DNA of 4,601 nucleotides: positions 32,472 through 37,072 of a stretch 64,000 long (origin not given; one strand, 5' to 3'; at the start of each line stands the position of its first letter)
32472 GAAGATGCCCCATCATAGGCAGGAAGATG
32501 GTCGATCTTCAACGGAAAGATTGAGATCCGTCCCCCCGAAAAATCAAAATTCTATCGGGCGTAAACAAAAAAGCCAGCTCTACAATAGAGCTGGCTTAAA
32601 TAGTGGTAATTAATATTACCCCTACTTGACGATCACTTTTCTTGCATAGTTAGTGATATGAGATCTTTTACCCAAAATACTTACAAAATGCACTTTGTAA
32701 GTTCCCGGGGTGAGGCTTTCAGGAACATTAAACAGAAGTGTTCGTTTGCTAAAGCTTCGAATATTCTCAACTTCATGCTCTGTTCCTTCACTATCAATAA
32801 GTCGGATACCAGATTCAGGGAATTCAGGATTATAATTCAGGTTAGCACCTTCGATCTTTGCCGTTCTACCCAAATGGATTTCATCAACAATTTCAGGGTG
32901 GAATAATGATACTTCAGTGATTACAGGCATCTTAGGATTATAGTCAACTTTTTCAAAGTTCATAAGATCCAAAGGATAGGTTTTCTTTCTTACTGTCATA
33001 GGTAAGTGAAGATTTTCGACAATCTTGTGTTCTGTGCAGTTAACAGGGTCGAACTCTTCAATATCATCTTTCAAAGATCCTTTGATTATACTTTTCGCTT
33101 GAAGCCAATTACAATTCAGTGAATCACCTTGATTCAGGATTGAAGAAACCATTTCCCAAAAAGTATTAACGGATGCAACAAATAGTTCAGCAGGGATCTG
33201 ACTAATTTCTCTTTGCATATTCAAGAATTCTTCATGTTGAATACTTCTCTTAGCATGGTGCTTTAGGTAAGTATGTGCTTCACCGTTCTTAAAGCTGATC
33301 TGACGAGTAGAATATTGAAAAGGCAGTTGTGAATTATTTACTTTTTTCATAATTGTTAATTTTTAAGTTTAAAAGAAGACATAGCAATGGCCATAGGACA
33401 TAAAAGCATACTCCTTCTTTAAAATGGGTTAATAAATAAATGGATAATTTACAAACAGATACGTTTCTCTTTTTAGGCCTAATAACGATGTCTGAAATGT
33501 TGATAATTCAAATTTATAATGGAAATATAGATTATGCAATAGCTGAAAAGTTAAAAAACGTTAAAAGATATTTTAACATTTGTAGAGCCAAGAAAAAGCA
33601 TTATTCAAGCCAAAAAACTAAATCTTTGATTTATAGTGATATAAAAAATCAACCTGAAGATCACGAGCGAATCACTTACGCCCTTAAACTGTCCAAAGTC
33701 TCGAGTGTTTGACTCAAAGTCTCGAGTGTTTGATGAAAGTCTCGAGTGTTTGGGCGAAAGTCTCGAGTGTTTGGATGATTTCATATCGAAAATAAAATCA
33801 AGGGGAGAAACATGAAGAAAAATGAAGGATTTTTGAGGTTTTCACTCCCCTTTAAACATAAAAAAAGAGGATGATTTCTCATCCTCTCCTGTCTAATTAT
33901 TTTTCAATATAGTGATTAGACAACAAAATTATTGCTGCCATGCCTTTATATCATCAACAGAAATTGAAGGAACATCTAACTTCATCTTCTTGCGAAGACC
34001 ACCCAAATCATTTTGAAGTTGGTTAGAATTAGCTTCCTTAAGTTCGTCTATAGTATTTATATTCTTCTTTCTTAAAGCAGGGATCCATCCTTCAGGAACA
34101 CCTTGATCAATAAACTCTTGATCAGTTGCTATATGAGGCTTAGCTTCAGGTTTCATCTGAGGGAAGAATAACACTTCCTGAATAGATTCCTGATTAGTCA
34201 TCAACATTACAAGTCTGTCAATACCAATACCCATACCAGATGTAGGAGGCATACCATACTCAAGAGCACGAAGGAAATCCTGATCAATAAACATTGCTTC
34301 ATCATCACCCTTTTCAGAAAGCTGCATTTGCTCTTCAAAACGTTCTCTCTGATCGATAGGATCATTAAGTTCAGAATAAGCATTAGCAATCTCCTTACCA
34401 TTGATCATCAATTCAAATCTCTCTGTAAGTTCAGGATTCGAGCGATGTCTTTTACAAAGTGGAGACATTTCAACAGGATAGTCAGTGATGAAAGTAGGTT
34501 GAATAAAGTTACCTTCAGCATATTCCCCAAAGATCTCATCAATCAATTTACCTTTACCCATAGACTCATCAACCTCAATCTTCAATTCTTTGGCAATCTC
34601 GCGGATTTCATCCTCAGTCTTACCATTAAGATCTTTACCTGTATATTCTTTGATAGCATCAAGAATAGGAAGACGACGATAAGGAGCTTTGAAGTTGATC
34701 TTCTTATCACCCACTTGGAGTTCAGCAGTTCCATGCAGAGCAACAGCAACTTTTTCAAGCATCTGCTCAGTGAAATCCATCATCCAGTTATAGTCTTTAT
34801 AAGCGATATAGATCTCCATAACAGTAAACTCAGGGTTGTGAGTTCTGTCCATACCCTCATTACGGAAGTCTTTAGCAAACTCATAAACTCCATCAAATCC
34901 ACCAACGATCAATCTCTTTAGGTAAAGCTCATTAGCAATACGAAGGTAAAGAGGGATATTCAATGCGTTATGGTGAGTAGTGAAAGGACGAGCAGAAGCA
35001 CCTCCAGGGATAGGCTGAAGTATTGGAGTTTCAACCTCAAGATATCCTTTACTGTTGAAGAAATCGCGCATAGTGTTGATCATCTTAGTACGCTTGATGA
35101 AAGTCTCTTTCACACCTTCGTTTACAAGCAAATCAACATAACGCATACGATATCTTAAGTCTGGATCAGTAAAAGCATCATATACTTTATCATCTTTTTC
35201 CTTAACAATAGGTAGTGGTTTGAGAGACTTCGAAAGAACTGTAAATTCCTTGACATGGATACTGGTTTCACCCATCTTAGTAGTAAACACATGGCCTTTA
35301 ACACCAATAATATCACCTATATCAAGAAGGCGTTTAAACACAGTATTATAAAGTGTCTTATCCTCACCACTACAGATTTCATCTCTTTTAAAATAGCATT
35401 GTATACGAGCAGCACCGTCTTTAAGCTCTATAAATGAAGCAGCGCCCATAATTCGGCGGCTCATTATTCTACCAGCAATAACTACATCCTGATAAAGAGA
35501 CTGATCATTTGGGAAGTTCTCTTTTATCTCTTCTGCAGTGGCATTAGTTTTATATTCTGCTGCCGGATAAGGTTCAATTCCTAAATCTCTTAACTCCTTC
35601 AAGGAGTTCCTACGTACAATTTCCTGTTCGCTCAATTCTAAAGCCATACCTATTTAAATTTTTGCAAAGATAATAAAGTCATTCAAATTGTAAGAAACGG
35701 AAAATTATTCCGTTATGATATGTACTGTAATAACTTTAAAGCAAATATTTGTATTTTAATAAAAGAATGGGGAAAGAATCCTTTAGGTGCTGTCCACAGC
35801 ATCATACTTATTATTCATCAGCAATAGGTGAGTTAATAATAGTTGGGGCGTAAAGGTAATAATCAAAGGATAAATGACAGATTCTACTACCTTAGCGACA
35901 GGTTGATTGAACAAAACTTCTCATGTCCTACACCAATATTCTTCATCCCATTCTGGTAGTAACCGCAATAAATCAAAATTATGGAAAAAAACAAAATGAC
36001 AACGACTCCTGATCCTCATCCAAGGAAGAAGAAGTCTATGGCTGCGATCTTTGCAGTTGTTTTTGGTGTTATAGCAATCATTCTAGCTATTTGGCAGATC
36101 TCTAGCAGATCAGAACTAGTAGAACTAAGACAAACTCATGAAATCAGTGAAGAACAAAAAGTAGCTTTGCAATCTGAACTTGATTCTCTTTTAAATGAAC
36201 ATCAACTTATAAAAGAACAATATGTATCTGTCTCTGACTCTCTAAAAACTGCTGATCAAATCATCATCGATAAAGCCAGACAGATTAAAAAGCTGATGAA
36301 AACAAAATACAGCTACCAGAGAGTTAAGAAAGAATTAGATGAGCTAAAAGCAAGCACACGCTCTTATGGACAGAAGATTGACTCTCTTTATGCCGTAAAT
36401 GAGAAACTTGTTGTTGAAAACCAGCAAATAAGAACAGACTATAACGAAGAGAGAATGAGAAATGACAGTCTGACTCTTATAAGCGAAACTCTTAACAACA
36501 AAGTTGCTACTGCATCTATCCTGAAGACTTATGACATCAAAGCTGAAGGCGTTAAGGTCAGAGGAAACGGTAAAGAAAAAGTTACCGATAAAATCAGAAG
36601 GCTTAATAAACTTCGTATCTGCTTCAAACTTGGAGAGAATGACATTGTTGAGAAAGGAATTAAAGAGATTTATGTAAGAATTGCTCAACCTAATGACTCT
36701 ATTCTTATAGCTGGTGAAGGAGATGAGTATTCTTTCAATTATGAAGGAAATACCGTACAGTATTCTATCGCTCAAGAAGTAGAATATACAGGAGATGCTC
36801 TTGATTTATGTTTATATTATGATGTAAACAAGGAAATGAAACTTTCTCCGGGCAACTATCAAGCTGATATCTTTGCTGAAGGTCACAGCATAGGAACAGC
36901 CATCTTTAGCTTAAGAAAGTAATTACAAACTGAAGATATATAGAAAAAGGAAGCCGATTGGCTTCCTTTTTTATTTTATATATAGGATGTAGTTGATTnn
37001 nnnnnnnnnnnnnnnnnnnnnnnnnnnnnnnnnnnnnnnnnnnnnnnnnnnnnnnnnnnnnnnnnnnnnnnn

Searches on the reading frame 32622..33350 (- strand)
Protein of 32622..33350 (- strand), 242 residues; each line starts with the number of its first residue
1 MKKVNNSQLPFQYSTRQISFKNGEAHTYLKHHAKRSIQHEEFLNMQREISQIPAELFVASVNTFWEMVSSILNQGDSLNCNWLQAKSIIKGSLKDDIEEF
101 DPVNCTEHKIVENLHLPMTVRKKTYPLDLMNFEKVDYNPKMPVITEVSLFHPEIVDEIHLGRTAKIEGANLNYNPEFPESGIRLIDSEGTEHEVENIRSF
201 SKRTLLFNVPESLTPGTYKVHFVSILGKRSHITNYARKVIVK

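Call 19: search_protein_families(library=pfam, proteins=[window:32622-33350:-], max_evalue=0.001)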
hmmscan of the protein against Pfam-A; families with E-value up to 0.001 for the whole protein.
window:32622-33350:- (242 aa): 2 families
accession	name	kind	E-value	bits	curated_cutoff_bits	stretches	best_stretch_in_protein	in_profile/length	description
PF14848.11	HU-DNA_bdg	-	1.5e-07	31.9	30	1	28-123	20-113/124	DNA-binding domain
PF14734.12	DUF4469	-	3e-07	30.8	22.6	1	156-222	13-83/101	Domain of unknown function (DUF4469) with IG-like fold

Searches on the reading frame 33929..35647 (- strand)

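Call 19: search_protein_families(library=pfam, proteins=[window:33929-35647:-], max_evalue=0.001)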
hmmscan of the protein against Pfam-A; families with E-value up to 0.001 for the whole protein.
window:33929-35647:- (572 aa): 3 families
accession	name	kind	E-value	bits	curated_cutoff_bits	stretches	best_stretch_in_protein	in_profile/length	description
PF00152.25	tRNA-synt_2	-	1.8e-93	313.4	25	1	162-499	2-308/308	tRNA synthetases class II (D, K and N)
PF01336.31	tRNA_anti-codon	-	3.1e-14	53.1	27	1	55-138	1-75/75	OB-fold nucleic acid binding domain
PF01409.25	tRNA-synt_2d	-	6.6e-05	22.9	19.8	0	259-322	110-172/246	tRNA synthetases class II core domain (F)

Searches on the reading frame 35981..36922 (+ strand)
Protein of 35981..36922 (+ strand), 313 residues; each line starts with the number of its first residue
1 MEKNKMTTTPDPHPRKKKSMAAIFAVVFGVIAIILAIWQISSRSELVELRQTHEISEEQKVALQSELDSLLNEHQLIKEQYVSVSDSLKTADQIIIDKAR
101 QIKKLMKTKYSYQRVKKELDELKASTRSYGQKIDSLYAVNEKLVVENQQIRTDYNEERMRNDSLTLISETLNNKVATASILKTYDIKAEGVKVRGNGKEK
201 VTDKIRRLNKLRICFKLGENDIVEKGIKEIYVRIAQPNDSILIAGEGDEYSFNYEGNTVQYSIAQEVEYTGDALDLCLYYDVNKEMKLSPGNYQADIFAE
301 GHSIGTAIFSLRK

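Call 19: search_protein_families(library=pfam, proteins=[window:35981-36922:+], max_evalue=0.001)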
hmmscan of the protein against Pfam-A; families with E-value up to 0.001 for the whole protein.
window:35981-36922:+ (313 aa): 1 family
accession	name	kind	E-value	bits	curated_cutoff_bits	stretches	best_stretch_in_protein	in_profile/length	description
PF06103.16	DUF948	-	0.00025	21.6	37.2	0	21-91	3-73/89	Bacterial protein of unknown function (DUF948)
